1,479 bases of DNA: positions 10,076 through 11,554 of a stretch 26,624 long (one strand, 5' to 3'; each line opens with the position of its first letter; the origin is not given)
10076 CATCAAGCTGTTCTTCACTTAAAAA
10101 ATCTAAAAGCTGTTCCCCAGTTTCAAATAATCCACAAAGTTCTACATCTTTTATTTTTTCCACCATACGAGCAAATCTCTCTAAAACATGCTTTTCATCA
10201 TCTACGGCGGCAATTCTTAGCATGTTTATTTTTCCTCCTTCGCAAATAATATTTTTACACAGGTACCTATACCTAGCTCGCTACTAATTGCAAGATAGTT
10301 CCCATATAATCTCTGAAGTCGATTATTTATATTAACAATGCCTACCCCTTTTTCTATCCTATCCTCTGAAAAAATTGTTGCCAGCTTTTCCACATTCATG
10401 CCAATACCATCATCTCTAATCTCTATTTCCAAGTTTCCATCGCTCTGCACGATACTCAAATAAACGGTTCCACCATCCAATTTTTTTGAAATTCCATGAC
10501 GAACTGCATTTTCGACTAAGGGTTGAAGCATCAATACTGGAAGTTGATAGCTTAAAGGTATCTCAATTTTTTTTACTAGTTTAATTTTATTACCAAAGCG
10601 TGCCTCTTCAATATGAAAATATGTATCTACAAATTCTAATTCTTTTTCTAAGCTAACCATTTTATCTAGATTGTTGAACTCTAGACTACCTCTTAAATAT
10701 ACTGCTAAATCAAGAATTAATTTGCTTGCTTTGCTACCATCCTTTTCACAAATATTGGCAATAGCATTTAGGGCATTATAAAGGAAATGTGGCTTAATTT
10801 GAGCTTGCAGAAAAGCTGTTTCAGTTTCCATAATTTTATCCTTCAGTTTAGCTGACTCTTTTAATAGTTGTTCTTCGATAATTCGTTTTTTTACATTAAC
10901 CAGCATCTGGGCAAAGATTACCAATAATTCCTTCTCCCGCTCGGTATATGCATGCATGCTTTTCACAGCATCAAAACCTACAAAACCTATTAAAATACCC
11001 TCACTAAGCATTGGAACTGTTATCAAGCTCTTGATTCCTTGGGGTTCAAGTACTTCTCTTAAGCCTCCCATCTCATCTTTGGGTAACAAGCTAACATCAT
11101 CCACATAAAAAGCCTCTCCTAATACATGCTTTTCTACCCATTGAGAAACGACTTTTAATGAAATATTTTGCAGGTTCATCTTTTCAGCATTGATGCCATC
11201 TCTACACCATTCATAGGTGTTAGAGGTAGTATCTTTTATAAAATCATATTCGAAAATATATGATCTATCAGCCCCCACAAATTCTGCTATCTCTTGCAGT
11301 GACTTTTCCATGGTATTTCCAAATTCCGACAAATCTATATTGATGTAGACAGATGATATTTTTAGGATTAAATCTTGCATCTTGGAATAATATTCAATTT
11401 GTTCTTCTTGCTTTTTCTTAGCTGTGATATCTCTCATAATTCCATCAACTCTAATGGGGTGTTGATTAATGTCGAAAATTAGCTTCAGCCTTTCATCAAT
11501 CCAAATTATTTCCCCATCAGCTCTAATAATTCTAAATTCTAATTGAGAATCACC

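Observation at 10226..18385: A 2-kb PAS x4-GAF sensor module is duplicated and fused to two different kinase classes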

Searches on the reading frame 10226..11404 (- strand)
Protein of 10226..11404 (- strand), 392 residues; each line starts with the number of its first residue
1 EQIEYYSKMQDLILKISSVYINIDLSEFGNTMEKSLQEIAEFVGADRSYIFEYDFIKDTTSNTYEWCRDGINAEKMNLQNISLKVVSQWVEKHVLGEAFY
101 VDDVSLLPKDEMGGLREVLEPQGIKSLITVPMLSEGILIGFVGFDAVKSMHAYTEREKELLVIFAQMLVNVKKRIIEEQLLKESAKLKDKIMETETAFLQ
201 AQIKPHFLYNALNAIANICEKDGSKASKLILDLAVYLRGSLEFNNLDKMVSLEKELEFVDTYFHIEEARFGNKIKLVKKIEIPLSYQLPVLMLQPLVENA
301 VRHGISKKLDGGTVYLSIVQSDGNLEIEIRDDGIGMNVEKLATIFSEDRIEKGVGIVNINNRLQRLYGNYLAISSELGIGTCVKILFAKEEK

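Call 40: search_protein_representatives(protein=window:10226-11404:-)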
Query: 392 residues. Proteins with E-value up to 0.001 (for the whole library): 114761; up to 1e-10: 74579; up to 1e-30: 2776. The best 150 are listed.
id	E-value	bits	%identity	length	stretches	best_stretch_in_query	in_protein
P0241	3.5e-90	319.6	39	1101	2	6-387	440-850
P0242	6.7e-89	315.4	77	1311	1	1-199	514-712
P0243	1.1e-84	301.5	62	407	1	165-388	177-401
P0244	1.0e-80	288.5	34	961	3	1-220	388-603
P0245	2.2e-79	284.1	62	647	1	163-387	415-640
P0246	9.0e-79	282.0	61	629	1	162-385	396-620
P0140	1.3e-77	278.3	66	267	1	197-388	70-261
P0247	2.3e-77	277.4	38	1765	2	5-196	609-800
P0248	7.9e-74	265.8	36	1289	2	1-346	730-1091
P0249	8.5e-73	262.4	59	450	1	165-383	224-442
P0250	1.2e-72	261.9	41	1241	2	3-186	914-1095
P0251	2.1e-72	261.1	40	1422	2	4-218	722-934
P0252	4.0e-72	260.2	40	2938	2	3-186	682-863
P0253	4.7e-72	260.0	40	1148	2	2-187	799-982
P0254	1.2e-71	258.6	37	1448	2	7-182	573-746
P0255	2.1e-71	257.8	36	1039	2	2-382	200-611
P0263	1.9e-67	244.8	39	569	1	1-386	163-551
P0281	6.5e-62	226.6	38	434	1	4-384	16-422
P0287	3.7e-60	220.8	41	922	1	3-387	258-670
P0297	1.7e-58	215.3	36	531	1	3-385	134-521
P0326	9.3e-55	203.1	38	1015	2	181-390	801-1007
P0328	1.2e-54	202.7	42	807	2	183-390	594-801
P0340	1.2e-53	199.4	47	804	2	189-387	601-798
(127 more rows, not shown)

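Call 42: search_protein_families(library=pfam, proteins=[P0263, P0297, P0241, P0255, P0281, P0287, P0328, P0340, P0245, P0326], max_evalue=0.0001)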
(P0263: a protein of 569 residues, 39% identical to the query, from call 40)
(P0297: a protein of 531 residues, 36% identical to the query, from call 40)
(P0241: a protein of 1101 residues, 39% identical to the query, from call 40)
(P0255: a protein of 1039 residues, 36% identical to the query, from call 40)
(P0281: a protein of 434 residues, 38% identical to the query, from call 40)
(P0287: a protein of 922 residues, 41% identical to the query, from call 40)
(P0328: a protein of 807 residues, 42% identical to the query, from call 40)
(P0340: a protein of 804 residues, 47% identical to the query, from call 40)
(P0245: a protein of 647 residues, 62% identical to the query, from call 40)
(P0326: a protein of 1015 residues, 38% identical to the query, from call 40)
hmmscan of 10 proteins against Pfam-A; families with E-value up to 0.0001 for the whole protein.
P0263 (569 aa): 8 families
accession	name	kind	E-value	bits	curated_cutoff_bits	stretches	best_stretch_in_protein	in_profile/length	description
PF06580.19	His_kinase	-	1.9e-21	76.6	25.2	1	350-429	2-81/81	Histidine kinase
PF08447.18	PAS_3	-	5e-11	43.2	25.6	1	70-147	4-83/89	PAS fold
PF02518.31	HATPase_c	-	1.3e-10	42.2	26.4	1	448-555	9-110/111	Histidine kinase-, DNA gyrase B-, and HSP90-like ATPase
PF13426.13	PAS_9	-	1.4e-07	32.2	27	1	57-157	2-103/103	PAS domain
PF13185.12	GAF_2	-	6.2e-07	30.1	28.6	1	189-331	3-133/136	GAF domain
PF00989.32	PAS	-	1e-06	29.2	22.6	1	47-143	2-99/113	PAS fold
PF13188.13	PAS_8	-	1.4e-06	28.4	21.8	1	47-97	2-53/65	PAS domain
PF01590.32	GAF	-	4.5e-06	27.7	22.4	1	190-328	2-128/133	GAF domain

P0297 (531 aa): 4 families
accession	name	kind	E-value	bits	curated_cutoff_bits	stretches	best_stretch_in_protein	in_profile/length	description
PF06580.19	His_kinase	-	8e-23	80.9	25.2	1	319-398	2-81/81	Histidine kinase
PF02518.31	HATPase_c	-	2.7e-10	41.1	26.4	1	417-525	9-109/111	Histidine kinase-, DNA gyrase B-, and HSP90-like ATPase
PF13185.12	GAF_2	-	1.7e-07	32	28.6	1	157-300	2-133/136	GAF domain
PF01590.32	GAF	-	9.6e-05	23.4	22.4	0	159-297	2-128/133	GAF domain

P0241 (1101 aa): 9 families
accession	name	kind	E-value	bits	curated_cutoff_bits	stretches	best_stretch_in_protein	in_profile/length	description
PF02518.31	HATPase_c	-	3.5e-30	105.2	26.4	1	739-851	2-108/111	Histidine kinase-, DNA gyrase B-, and HSP90-like ATPase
PF00512.31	HisKA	-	4.2e-22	78.4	26.9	1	626-691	1-66/66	His Kinase A (phospho-acceptor) domain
PF00072.30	Response_reg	-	2e-20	73.5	30.2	1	880-990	1-109/111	Response regulator receiver domain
PF08447.18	PAS_3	-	5e-20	72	25.6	1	337-423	3-88/89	PAS fold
PF01590.32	GAF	-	3.3e-12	47.5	22.4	1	463-600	3-129/133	GAF domain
PF13426.13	PAS_9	-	3.2e-08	34.2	27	1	337-429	15-103/103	PAS domain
PF08448.16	PAS_4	-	1.6e-07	32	23.1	0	328-431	10-109/110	PAS fold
PF13185.12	GAF_2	-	2.9e-07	31.2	28.6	0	467-600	9-131/136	GAF domain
PF00989.32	PAS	-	1.3e-05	25.6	22.6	0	17-85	2-70/113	PAS fold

P0255 (1039 aa): 7 families
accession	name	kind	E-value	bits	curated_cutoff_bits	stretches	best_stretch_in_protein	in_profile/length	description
PF00072.30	Response_reg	-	2.2e-38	131.3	30.2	2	789-904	1-110/111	Response regulator receiver domain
PF02518.31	HATPase_c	-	1.3e-28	100.1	26.4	1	504-616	1-107/111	Histidine kinase-, DNA gyrase B-, and HSP90-like ATPase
PF00512.31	HisKA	-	1e-22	80.4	26.9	1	392-457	1-66/66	His Kinase A (phospho-acceptor) domain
PF01590.32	GAF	-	6.7e-18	65.9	22.4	2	233-366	9-129/133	GAF domain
PF13185.12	GAF_2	-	2.4e-12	47.6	28.6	1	47-189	2-132/136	GAF domain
PF01627.28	Hpt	-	6.4e-08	33.2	24.6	1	954-1028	1-76/84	Hpt domain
PF13492.12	GAF_3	-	7.9e-07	30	27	1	49-189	2-124/129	GAF domain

P0281 (434 aa): 5 families
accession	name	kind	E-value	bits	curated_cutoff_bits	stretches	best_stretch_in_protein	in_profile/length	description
PF02518.31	HATPase_c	-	7.6e-25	88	26.4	1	323-428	4-110/111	Histidine kinase-, DNA gyrase B-, and HSP90-like ATPase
PF01590.32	GAF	-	1.5e-07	32.5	22.4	1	39-180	1-129/133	GAF domain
PF14501.12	HATPase_c_5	-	6.8e-06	26.4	22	1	326-414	7-91/102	GHKL domain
PF00512.31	HisKA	-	1.6e-05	25.2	26.9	1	214-279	2-64/66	His Kinase A (phospho-acceptor) domain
PF13185.12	GAF_2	-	2.8e-05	24.8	28.6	1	38-178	2-129/136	GAF domain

P0287 (922 aa): 10 families
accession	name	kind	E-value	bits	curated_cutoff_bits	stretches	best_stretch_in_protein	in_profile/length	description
PF00072.30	Response_reg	-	7.8e-29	100.5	30.2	1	699-810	1-110/111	Response regulator receiver domain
PF02518.31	HATPase_c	-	1.2e-28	100.2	26.4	1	562-671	2-108/111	Histidine kinase-, DNA gyrase B-, and HSP90-like ATPase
PF00512.31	HisKA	-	3.1e-23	82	26.9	1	449-514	1-66/66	His Kinase A (phospho-acceptor) domain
PF08447.18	PAS_3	-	1.5e-15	57.7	25.6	1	160-240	3-83/89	PAS fold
PF08448.16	PAS_4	-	3.2e-11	43.9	23.1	1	30-121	19-109/110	PAS fold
PF01590.32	GAF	-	3.6e-11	44.2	22.4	1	284-423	3-129/133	GAF domain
PF13426.13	PAS_9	-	9.6e-10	39.1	27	1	30-119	15-103/103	PAS domain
PF00989.32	PAS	-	2.8e-08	34.2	22.6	0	31-117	26-113/113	PAS fold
PF13185.12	GAF_2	-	2e-07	31.7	28.6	1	283-421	4-129/136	GAF domain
PF23198.2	PDE8A_N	-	7.7e-05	23.1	29.6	0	718-797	32-115/147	PDE8A-like, N-terminal domain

P0328 (807 aa): 6 families
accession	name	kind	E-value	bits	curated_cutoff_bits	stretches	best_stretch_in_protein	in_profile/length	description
PF02518.31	HATPase_c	-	1.1e-47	161.5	26.4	2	318-427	2-110/111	Histidine kinase-, DNA gyrase B-, and HSP90-like ATPase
PF00072.30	Response_reg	-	5.1e-30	104.3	30.2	1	477-590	1-111/111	Response regulator receiver domain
PF06580.19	His_kinase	-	5.1e-25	88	25.2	1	606-685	2-81/81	Histidine kinase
PF07695.17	7TMR-DISM_7TM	-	1.2e-20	74.8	29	1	2-181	21-204/205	7TM diverse intracellular signalling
PF00512.31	HisKA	-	4.9e-18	65.4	26.9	1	204-270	2-65/66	His Kinase A (phospho-acceptor) domain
PF13581.12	HATPase_c_2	-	4.6e-05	23.9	27.4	0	326-402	40-110/127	Histidine kinase-like ATPase domain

P0340 (804 aa): 7 families
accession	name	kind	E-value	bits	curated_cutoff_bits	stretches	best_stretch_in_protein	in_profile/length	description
PF02518.31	HATPase_c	-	2.3e-50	170.1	26.4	2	328-437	2-110/111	Histidine kinase-, DNA gyrase B-, and HSP90-like ATPase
PF00072.30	Response_reg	-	1.3e-26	93.3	30.2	1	478-590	1-110/111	Response regulator receiver domain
PF06580.19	His_kinase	-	1.1e-25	90.1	25.2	1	606-686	1-81/81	Histidine kinase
PF00512.31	HisKA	-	3.7e-16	59.3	26.9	1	214-280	2-65/66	His Kinase A (phospho-acceptor) domain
PF07695.17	7TMR-DISM_7TM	-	7.8e-11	42.7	29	1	1-192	15-205/205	7TM diverse intracellular signalling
PF13581.12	HATPase_c_2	-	3.6e-08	33.9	27.4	0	708-784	39-104/127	Histidine kinase-like ATPase domain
PF13589.12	HATPase_c_3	-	1.1e-07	32.4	25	0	725-788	21-83/137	Histidine kinase-, DNA gyrase B-, and HSP90-like ATPase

P0245 (647 aa): 3 families
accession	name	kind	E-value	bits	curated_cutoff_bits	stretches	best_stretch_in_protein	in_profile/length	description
PF06580.19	His_kinase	-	4e-22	78.7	25.2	1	448-527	2-81/81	Histidine kinase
PF07695.17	7TMR-DISM_7TM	-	2.5e-12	47.6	29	1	219-416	3-202/205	7TM diverse intracellular signalling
PF02518.31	HATPase_c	-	5.8e-12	46.5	26.4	1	544-642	8-109/111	Histidine kinase-, DNA gyrase B-, and HSP90-like ATPase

P0326 (1015 aa): 7 families
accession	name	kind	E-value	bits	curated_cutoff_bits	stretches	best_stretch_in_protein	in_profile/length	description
PF02518.31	HATPase_c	-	5.8e-44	149.5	26.4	2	543-647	2-110/111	Histidine kinase-, DNA gyrase B-, and HSP90-like ATPase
PF00072.30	Response_reg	-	3.8e-28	98.3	30.2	1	684-796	1-111/111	Response regulator receiver domain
PF06580.19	His_kinase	-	7.6e-22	77.8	25.2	1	812-890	2-80/81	Histidine kinase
PF00512.31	HisKA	-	6.4e-15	55.4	26.9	1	429-496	2-66/66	His Kinase A (phospho-acceptor) domain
PF07695.17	7TMR-DISM_7TM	-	3.9e-13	50.2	29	1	210-405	4-203/205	7TM diverse intracellular signalling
PF13581.12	HATPase_c_2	-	6.7e-08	33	27.4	0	914-960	40-86/127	Histidine kinase-like ATPase domain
PF13589.12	HATPase_c_3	-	1.8e-07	31.7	25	0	930-963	21-55/137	Histidine kinase-, DNA gyrase B-, and HSP90-like ATPase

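Call 58: predict_structure(alignment_id=A4)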
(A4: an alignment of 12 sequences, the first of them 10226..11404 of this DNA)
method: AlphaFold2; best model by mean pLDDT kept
length: 392 residues; sequences in the alignment: 12
mean_pLDDT: 64.1   pTM: 0.47
mean pLDDT of the five models: 64.1, 58.6, 58.3, 57.4, 56.2
residues with pLDDT >= 90: 35; 70-90: 110; 50-70: 161; < 50: 86
segments of 3 or more residues with pLDDT < 50: 1-3, 17-25, 55-97, 110-113, 190-202, 349-354
pLDDT, mean of each block of 10 residues (from residue 1): 47 51 50 61 53 46 25 26 30 44 59 53 60 55 59 63 64 60 53 43 65 85 87 80 67 91 89 91 88 84 82 93 87 81 60 54 62 82 78 38
secondary structure, 60 per line:
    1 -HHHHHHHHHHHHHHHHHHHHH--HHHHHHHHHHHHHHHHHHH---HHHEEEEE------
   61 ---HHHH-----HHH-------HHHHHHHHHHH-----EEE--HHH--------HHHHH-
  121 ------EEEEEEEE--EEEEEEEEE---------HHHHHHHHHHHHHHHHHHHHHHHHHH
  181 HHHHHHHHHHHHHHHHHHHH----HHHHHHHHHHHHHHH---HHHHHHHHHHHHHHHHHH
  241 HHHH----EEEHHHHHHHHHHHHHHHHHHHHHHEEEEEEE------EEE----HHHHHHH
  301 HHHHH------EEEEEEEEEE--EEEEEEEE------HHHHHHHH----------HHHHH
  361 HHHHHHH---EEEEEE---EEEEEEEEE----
elements in order: H2-22 H25-43 E50-54 H64-67 H83-93 E99-101 H115-119 E127-134 E137-145 H155-200 H205-219 H223-244 E249-251 H252-273 E274-280 E287-289 H294-305 E312-321 E324-331 H338-345 H356-367 E371-376 E380-388
